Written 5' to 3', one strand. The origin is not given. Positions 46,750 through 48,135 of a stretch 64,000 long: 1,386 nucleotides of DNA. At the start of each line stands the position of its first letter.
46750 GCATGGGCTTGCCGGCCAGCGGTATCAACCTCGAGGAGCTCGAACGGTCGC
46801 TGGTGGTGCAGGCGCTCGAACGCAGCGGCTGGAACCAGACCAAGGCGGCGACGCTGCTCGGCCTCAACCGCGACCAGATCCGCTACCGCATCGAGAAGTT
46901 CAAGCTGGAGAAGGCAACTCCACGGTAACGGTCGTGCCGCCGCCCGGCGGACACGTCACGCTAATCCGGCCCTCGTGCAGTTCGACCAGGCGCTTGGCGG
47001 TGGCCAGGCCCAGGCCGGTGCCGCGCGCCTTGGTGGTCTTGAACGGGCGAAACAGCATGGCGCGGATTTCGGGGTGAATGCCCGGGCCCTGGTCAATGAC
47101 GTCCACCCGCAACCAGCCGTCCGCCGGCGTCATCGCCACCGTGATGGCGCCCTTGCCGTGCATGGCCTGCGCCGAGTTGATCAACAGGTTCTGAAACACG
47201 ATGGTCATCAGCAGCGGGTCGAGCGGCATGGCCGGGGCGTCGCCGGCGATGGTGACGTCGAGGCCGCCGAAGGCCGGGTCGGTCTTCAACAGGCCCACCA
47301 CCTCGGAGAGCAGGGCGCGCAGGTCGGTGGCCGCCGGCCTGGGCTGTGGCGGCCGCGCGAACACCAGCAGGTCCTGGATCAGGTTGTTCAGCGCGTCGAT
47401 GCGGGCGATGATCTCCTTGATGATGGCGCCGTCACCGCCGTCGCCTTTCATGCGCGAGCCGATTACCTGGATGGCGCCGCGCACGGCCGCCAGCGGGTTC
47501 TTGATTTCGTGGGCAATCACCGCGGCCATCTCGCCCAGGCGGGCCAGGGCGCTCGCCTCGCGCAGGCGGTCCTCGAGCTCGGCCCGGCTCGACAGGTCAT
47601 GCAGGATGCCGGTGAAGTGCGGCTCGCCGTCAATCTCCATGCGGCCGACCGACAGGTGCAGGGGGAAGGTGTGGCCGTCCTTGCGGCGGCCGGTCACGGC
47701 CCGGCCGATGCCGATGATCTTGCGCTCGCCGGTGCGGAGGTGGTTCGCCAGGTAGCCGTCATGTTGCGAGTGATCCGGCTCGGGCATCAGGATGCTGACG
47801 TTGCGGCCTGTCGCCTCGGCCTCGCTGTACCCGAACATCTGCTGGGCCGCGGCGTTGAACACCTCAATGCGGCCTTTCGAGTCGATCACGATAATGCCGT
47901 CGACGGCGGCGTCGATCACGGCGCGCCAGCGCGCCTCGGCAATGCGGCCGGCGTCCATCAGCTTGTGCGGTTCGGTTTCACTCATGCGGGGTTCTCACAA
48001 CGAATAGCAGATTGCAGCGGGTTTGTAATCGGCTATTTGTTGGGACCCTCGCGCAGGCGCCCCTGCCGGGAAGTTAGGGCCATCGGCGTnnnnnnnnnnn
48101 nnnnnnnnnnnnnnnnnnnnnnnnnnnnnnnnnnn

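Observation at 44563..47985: FixL-like haem-PAS O2 sensor kinase paired with a sigma-54 activator and two extra stand-alone receivers instead of FixJ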

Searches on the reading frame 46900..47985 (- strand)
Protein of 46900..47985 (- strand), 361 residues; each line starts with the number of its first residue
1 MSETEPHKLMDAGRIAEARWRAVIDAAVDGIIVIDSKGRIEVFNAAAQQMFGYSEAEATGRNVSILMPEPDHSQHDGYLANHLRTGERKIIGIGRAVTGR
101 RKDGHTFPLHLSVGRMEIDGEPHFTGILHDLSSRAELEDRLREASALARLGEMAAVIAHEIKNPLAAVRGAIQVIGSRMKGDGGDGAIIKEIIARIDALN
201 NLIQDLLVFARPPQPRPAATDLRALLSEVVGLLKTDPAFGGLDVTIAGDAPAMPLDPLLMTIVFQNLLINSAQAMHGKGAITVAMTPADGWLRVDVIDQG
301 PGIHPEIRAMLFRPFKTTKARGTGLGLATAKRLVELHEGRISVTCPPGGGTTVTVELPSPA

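Call 3: search_protein_families(library=pfam, proteins=[window:46900-47985:-], max_evalue=0.01)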
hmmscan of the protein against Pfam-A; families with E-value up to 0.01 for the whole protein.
window:46900-47985:- (361 aa): 9 families
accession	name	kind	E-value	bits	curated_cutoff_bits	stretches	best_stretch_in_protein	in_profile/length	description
PF02518.31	HATPase_c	-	1.9e-25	89.9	26.4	1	256-359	2-109/111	Histidine kinase-, DNA gyrase B-, and HSP90-like ATPase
PF00989.32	PAS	-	5.7e-18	65.4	22.6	1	19-130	2-112/113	PAS fold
PF13426.13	PAS_9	-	9.5e-14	52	27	1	29-132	2-102/103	PAS domain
PF00512.31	HisKA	-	2.5e-12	47.1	26.9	1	150-212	2-63/66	His Kinase A (phospho-acceptor) domain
PF13188.13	PAS_8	-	7e-10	38.9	21.8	1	18-71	1-51/65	PAS domain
PF08448.16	PAS_4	-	6.2e-08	33.3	23.1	1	25-88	2-65/110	PAS fold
PF24820.1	Diguanyl_cycl_sensor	-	2.9e-06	27.6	28.1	1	24-130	2-109/109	Diguanylate cyclase-like sensor domain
PF13581.12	HATPase_c_2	-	0.00044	20.7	27.4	1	273-338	48-113/127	Histidine kinase-like ATPase domain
PF12860.13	PAS_7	-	0.002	18.7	27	0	28-61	5-39/115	PAS fold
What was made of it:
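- Checked: The 46900-47985(-) ORF is 361 aa with PAS 19-130, HisKA 150-212 and HATPase_c 256-359 (call 3).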

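Call 4: search_solved_structures(query=window:46900-47985:-, max_evalue=0.001, show_alignments=4)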
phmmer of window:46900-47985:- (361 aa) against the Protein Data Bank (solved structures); distinct sequences matched with E-value up to 0.001: 79 (the best 60 are shown).
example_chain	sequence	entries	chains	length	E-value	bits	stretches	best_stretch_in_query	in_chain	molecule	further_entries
8js5_A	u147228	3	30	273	1.7e-40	142.2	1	9-144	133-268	Sensor protein FixL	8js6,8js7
1dp6_A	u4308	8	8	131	5.6e-40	140.5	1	17-143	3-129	FIXL PROTEIN | SENSOR PROTEIN FIXL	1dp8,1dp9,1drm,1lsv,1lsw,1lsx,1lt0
2cmn_A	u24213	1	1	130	1.4e-39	139.2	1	17-143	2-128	SENSOR PROTEIN FIXL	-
1y28_A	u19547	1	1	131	3.8e-39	137.7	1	17-143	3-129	Sensor protein fixL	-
1xj4_A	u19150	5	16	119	1.6e-38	135.7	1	29-143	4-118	Sensor protein fixL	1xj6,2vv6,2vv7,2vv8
1xj2_A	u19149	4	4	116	2.9e-38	134.9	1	29-143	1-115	Sensor protein fixL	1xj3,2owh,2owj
9jfj_A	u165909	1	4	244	1.5e-34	122.7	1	131-358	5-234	Sensor histidine kinase ZraS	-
1d06_A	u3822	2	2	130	4.1e-34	121.2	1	11-131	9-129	nitrogen fixation regulatory protein fixL | FIXL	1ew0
4gcz_A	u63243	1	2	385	3.2e-25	91.9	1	38-359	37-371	Blue-light photoreceptor, Sensor protein fixL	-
9p6i_A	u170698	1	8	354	1.1e-23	86.9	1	94-358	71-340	histidine kinase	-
8a7f_A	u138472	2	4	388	5.1e-22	81.4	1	22-359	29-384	Putative Sensory box protein,Sensor protein FixL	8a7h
8a3u_A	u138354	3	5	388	6.5e-22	81.1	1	22-359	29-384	Putative Sensory box protein,Sensor protein FixL | Putative Sensory box protein,Putative Sensory box protein,Sensor protein FixL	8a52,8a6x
3a0r_A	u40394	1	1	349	1.3e-21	80.1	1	22-343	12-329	Sensor protein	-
3d36_A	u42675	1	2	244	1.3e-19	73.5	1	147-359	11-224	Sporulation kinase B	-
4cti_A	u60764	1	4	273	1.1e-18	70.5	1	137-360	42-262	OSMOLARITY SENSOR PROTEIN ENVZ, AF1503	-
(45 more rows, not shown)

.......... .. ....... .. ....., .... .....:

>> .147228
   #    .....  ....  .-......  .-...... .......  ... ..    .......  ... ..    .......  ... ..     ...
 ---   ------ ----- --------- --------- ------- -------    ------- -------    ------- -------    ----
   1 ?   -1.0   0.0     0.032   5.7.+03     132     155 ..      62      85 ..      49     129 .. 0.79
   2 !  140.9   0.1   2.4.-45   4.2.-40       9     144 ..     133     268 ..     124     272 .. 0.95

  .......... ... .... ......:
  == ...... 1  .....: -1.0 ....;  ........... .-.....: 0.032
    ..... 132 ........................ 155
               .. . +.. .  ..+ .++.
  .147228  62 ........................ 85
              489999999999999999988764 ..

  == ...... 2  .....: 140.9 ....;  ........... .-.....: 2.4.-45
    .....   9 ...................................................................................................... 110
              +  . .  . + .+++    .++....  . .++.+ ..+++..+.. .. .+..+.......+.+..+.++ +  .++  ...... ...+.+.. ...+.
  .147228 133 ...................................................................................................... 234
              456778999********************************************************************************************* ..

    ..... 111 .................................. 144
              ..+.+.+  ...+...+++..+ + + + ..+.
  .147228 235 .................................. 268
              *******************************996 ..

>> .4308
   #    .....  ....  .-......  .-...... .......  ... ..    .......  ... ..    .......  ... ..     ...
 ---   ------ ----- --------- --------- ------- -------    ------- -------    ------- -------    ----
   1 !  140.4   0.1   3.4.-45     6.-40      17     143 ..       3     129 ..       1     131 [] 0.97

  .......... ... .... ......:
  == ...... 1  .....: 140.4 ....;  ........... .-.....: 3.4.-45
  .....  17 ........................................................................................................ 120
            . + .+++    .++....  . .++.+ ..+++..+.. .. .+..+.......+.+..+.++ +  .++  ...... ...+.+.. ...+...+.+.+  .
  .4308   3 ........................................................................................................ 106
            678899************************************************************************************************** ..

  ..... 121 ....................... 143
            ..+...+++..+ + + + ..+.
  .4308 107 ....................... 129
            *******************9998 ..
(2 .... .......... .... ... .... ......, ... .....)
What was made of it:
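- Checked: Its PAS region matches BjFixL (8js5/1dp6, E 1.7e-40 / 5.6e-40) and RmFixL (1d06, E 4e-34) (call 4).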

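Call 7: find_homologous_proteins(query=window:46900-47985:-, max_evalue=1e-20)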
Query window:46900-47985:- (361 aa): 6696 proteins with E <= 1e-20 among 8000 candidates; the best 120 are listed.
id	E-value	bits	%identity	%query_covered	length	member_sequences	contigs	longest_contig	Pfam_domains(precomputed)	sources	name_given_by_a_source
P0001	9.4e-234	793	100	100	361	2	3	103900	PF13426.14,PF13188.14,PF24820.2,PF08448.17,PF02518.32,PF00512.32,PF00989.32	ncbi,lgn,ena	-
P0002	2.0e-222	755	78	96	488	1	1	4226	PF13426.14,PF13188.14,PF24820.2,PF08448.17,PF02518.32,PF00512.32,PF00989.32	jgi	jgi:two-component system sensor kinase FixL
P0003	1.2e-211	720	90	100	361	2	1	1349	PF13426.14,PF13188.14,PF24820.2,PF08448.17,PF02518.32,PF00512.32,PF00989.32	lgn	-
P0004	4.0e-206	702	87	100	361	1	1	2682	PF13426.14,PF13188.14,PF24820.2,PF08448.17,PF02518.32,PF00512.32,PF00989.32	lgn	-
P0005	5.3e-205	698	87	100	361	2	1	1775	PF13426.14,PF13188.14,PF24820.2,PF08448.17,PF02518.32,PF00512.32,PF00989.32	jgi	-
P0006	1.3e-204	697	87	100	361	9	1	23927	PF13426.14,PF13188.14,PF24820.2,PF08448.17,PF02518.32,PF00512.32,PF00989.32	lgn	-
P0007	2.7e-204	696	88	100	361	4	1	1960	PF13426.14,PF13188.14,PF24820.2,PF13581.13,PF08448.17,PF02518.32,PF00512.32,PF00989.32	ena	-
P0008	2.2e-203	693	89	97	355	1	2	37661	PF13426.14,PF13188.14,PF24820.2,PF08448.17,PF02518.32,PF00512.32,PF00989.32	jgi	-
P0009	4.3e-202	688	87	100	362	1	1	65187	PF13426.14,PF13188.14,PF24820.2,PF13581.13,PF08448.17,PF02518.32,PF00512.32,PF00989.32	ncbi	-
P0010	8.6e-201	684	60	99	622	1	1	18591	PF13596.13,PF08447.19,PF13426.14,PF13188.14,PF12860.14,PF24820.2,PF08448.17,PF02518.32,PF00512.32,PF00989.32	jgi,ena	-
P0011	3.4e-198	676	60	99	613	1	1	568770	PF13596.13,PF08447.19,PF13426.14,PF13188.14,PF12860.14,PF24820.2,PF08448.17,PF02518.32,PF00512.32,PF00989.32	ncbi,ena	-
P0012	3.7e-197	672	85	100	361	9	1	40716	PF13426.14,PF13188.14,PF24820.2,PF08448.17,PF02518.32,PF00512.32,PF00989.32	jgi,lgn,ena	-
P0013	9.6e-196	668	60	99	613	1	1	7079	PF13596.13,PF08447.19,PF13426.14,PF13188.14,PF12860.14,PF24820.2,PF08670.18,PF08448.17,PF02518.32,PF00512.32,PF00989.32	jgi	jgi:PAS domain S-box-containing protein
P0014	1.2e-195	667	60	99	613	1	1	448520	PF13596.13,PF08447.19,PF13426.14,PF13188.14,PF12860.14,PF24820.2,PF08448.17,PF02518.32,PF00512.32,PF00989.32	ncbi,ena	-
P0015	1.6e-195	667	60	99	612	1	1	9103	PF13596.13,PF08447.19,PF13426.14,PF13188.14,PF12860.14,PF24820.2,PF08448.17,PF02518.32,PF00512.32,PF00989.32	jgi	jgi:two-component system sensor kinase FixL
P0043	5.7e-190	649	82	99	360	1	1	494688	PF13426.14,PF13188.14,PF24820.2,PF08448.17,PF02518.32,PF00512.32,PF00989.32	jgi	-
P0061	4.0e-188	643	82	99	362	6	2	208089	PF13426.14,PF13188.14,PF08448.17,PF02518.32,PF00512.32,PF00989.32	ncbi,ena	-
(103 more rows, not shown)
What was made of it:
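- Several source databases label relatives of this kinase 'sensor kinase FixL', some adding 'LuxR family' (call 7).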

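Call 8: find_encoding_contigs(protein=P0043, flank=8000, max_places=2)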
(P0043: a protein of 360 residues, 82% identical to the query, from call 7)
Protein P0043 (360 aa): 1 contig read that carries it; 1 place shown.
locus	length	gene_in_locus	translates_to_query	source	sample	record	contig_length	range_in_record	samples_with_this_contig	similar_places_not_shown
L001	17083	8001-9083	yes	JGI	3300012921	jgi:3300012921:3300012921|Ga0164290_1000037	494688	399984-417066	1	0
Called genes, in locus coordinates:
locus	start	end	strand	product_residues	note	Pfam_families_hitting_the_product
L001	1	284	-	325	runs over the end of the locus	PF14537:Cytochrom_c3_2 (faint), PF14522:Cytochrome_C7 (faint), PF22113:Mtrc-MtrF_II-IV_dom (faint), PF22678:Cytochrom_c_NrfB-like (faint), PF09699:Paired_CXXCH_1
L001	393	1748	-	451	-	PF03264:Cytochrom_NNT, PF14522:Cytochrome_C7 (faint)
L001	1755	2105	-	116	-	PF13442:Cytochrome_CBB3, PF00034:Cytochrom_C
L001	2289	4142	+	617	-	PF00122:E1-E2_ATPase, PF00702:Hydrolase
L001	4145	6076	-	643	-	PF10604:Polyketide_cyc2, PF03364:Polyketide_cyc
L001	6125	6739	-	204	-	PF04264:YceI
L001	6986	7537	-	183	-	PF13590:DUF4136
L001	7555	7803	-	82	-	-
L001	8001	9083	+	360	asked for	PF00989:PAS, PF08448:PAS_4 (weak), PF13188:PAS_8, PF24820:Diguanyl_cycl_sensor (weak), PF13426:PAS_9, PF00512:HisKA, PF02518:HATPase_c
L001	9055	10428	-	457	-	PF00072:Response_reg, PF00158:Sigma54_activat, PF14532:Sigma54_activ_2, PF00004:AAA (weak), PF07728:AAA_5 (weak), PF25601:AAA_lid_14, PF02954:HTH_8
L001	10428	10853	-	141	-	PF00072:Response_reg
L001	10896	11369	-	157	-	PF00072:Response_reg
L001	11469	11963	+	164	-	PF00582:Usp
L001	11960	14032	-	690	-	PF02629:CoA_binding, PF13380:CoA_binding_2, PF13607:Succ_CoA_lig, PF19045:Ligase_CoA_2, PF13549:ATP-grasp_5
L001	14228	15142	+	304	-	PF00582:Usp, PF00034:Cytochrom_C (faint), PF13442:Cytochrome_CBB3 (faint)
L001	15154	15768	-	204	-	-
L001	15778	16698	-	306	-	-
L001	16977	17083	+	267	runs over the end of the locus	PF00582:Usp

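Call 9: find_encoding_contigs(protein=P0061, flank=8000, max_places=2)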
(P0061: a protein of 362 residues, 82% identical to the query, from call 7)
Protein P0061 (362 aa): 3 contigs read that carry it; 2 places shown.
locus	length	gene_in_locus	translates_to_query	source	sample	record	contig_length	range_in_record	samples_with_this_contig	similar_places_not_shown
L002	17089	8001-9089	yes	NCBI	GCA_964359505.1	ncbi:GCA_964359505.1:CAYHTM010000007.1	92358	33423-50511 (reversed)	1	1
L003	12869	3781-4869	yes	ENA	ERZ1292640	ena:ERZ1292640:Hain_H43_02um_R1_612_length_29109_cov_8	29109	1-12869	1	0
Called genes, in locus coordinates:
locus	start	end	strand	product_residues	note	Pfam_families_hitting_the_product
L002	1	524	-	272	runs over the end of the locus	PF01292:Ni_hydr_CYTB (weak)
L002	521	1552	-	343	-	PF14537:Cytochrom_c3_2 (faint), PF22113:Mtrc-MtrF_II-IV_dom (faint), PF09699:Paired_CXXCH_1 (faint), PF22678:Cytochrom_c_NrfB-like (faint), PF14522:Cytochrome_C7 (weak)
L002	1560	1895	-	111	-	PF13442:Cytochrome_CBB3, PF00034:Cytochrom_C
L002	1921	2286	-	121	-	PF00034:Cytochrom_C, PF13442:Cytochrome_CBB3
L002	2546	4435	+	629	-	PF00122:E1-E2_ATPase, PF00702:Hydrolase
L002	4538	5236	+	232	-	PF01988:VIT1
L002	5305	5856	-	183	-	PF13590:DUF4136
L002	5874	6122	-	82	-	-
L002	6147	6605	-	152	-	-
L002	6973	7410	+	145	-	PF00571:CBS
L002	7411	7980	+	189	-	-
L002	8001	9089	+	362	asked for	PF00989:PAS, PF13188:PAS_8, PF08448:PAS_4, PF13426:PAS_9, PF00512:HisKA, PF02518:HATPase_c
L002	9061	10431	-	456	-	PF00072:Response_reg, PF00158:Sigma54_activat, PF14532:Sigma54_activ_2, PF00004:AAA (weak), PF07728:AAA_5 (weak), PF25601:AAA_lid_14, PF02954:HTH_8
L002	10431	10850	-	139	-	PF00072:Response_reg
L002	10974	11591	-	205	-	-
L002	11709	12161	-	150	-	PF00072:Response_reg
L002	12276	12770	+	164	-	PF00582:Usp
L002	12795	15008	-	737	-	PF02629:CoA_binding, PF13380:CoA_binding_2, PF13607:Succ_CoA_lig, PF19045:Ligase_CoA_2, PF13549:ATP-grasp_5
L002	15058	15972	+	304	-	PF00582:Usp, PF13442:Cytochrome_CBB3 (faint)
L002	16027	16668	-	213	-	-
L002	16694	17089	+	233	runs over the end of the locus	PF04972:BON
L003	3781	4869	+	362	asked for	PF00989:PAS, PF13188:PAS_8, PF08448:PAS_4, PF13426:PAS_9, PF00512:HisKA, PF02518:HATPase_c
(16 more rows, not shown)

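Call 10: find_encoding_contigs(protein=P0011, flank=8000, max_places=2)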
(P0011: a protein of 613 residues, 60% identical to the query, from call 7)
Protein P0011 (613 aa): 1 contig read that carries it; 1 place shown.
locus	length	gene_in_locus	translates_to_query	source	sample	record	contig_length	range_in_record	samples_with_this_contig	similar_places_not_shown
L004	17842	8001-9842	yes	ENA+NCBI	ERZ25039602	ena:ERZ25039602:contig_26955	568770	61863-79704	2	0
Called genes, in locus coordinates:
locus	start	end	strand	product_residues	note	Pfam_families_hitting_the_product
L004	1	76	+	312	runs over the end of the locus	PF00291:PALP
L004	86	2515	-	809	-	PF12704:MacB_PCD, PF02687:FtsX, PF12704:MacB_PCD, PF02687:FtsX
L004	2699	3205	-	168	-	PF11716:MDMPI_N (weak), PF12867:DinB_2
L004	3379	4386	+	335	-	PF12852:Cupin_6, PF12833:HTH_18, PF00165:HTH_AraC (weak)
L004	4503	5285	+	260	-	PF12840:HTH_20, PF10604:Polyketide_cyc2 (weak), PF08327:AHSA1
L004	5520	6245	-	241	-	PF02518:HATPase_c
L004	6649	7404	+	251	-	PF13545:HTH_Crp_2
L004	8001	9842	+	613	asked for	PF00989:PAS, PF08448:PAS_4, PF13426:PAS_9, PF00989:PAS, PF08448:PAS_4, PF13188:PAS_8, PF13426:PAS_9, PF00989:PAS, +10 more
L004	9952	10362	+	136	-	PF00072:Response_reg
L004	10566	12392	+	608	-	PF00672:HAMP, PF00989:PAS, PF13188:PAS_8, PF08448:PAS_4, PF13426:PAS_9, PF13596:PAS_10 (weak), PF00512:HisKA, PF02518:HATPase_c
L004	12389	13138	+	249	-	PF00072:Response_reg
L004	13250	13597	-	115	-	PF01740:STAS, PF13466:STAS_2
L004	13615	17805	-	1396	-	PF13493:DUF4118, PF00989:PAS, PF08448:PAS_4, PF13426:PAS_9, PF08447:PAS_3, PF01590:GAF, PF13185:GAF_2, PF07228:SpoIIE, +1 more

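Call 11: find_encoding_contigs(protein=P0001, flank=10000, max_places=3)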
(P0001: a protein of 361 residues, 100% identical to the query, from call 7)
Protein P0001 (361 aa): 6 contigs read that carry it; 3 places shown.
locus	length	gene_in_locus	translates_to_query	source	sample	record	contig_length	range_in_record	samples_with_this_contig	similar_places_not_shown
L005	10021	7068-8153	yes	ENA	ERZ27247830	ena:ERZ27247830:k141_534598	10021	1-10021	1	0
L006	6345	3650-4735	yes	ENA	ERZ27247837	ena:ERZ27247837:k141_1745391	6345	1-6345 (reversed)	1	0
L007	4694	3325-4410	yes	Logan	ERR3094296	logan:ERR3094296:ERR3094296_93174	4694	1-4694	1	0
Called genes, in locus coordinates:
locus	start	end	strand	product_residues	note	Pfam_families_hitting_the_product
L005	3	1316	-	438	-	?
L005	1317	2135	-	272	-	PF01292:Ni_hydr_CYTB (weak)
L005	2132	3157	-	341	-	PF03264:Cytochrom_NNT (faint), PF14522:Cytochrome_C7 (faint), PF14537:Cytochrom_c3_2 (faint), PF22113:Mtrc-MtrF_II-IV_dom (faint), PF09699:Paired_CXXCH_1 (faint), PF22678:Cytochrom_c_NrfB-like (weak)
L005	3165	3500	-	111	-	PF13442:Cytochrome_CBB3, PF00034:Cytochrom_C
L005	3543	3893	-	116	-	PF13442:Cytochrome_CBB3, PF00034:Cytochrom_C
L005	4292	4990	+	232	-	PF01988:VIT1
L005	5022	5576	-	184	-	PF13590:DUF4136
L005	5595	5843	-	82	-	-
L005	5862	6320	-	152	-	-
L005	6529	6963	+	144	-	PF00571:CBS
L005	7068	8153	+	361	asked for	PF00989:PAS, PF13188:PAS_8, PF24820:Diguanyl_cycl_sensor (weak), PF08448:PAS_4 (weak), PF13426:PAS_9, PF00512:HisKA, PF02518:HATPase_c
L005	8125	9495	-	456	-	PF00072:Response_reg, PF00158:Sigma54_activat, PF14532:Sigma54_activ_2, PF00004:AAA (weak), PF07728:AAA_5 (weak), PF25601:AAA_lid_14, PF02954:HTH_8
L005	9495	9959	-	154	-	PF00072:Response_reg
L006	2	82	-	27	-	?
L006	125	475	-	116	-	PF13442:Cytochrome_CBB3, PF00034:Cytochrom_C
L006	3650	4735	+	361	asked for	PF00989:PAS, PF13188:PAS_8, PF24820:Diguanyl_cycl_sensor (weak), PF08448:PAS_4 (weak), PF13426:PAS_9, PF00512:HisKA, PF02518:HATPase_c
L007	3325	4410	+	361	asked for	PF00989:PAS, PF13188:PAS_8, PF24820:Diguanyl_cycl_sensor (weak), PF08448:PAS_4 (weak), PF13426:PAS_9, PF00512:HisKA, PF02518:HATPase_c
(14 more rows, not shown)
